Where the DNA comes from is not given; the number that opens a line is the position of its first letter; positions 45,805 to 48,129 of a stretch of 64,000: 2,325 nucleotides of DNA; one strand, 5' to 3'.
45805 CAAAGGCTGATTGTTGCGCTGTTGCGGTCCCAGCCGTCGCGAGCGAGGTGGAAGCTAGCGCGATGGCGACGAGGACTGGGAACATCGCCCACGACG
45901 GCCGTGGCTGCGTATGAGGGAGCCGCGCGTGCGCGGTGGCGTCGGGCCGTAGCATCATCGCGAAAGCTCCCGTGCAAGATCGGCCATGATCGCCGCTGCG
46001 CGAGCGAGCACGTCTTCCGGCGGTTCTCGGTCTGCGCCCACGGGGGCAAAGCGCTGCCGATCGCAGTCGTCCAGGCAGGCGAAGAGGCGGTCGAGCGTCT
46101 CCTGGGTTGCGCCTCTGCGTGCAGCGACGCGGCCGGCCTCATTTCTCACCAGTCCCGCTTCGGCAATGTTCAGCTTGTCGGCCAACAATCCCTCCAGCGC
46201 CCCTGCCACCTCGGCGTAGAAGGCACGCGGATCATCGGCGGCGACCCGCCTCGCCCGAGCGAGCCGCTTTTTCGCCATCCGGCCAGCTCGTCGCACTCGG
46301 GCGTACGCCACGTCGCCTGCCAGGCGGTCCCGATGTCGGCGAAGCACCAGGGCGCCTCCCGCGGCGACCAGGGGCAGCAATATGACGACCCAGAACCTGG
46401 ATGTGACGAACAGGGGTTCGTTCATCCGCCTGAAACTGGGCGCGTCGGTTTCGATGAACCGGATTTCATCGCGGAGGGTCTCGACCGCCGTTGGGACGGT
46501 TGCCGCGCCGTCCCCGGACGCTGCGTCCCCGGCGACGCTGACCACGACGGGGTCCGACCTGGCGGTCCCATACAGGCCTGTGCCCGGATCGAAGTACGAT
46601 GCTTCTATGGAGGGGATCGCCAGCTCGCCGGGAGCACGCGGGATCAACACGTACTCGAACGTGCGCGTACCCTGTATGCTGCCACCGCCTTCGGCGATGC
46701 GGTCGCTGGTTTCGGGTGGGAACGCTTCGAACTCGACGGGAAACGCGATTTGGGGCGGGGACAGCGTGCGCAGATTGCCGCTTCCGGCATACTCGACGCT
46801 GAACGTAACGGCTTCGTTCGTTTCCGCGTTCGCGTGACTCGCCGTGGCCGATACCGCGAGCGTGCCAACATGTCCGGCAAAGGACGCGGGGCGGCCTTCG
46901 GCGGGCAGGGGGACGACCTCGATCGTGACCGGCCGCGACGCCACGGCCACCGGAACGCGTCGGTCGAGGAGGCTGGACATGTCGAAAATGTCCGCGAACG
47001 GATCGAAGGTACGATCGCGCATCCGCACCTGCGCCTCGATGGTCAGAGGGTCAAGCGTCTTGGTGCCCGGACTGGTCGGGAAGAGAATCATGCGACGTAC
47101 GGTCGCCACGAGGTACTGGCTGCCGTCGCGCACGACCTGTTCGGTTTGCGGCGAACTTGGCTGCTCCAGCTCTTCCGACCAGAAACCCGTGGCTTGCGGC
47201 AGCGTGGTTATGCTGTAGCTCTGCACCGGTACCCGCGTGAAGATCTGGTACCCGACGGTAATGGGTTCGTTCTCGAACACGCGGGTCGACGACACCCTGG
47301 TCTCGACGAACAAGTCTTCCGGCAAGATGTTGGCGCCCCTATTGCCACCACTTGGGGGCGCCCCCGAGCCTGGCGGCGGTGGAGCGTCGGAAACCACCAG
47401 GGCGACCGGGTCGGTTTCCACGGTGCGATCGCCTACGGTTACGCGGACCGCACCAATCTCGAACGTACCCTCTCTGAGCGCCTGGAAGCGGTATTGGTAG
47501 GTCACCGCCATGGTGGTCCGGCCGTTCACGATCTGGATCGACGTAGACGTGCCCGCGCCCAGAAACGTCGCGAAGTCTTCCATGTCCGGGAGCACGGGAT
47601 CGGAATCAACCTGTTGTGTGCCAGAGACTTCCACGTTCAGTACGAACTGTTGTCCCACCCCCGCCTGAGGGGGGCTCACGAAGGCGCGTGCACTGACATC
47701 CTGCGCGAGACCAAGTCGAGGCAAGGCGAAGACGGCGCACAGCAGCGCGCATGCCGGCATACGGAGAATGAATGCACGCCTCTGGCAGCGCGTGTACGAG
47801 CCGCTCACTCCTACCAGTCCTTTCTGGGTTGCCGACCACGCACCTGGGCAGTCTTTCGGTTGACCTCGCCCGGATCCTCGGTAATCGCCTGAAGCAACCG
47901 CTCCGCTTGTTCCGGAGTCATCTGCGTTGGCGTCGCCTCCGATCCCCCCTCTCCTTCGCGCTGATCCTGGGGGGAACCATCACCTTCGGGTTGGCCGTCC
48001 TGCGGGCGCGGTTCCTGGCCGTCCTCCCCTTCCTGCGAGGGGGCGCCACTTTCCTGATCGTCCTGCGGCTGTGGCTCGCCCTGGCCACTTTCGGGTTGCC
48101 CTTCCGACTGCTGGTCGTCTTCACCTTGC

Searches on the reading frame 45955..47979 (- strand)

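Call 22: search_protein_families(library=pfam, proteins=[window:45955-47979:-], max_evalue=0.001)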
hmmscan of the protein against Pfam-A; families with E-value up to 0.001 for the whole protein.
window:45955-47979:- (674 aa): 1 family
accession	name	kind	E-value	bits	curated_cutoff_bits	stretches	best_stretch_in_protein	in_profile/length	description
PF13584.12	BatD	-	7.3e-35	119.9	24.1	2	101-196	3-92/92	BatD DUF11 like domain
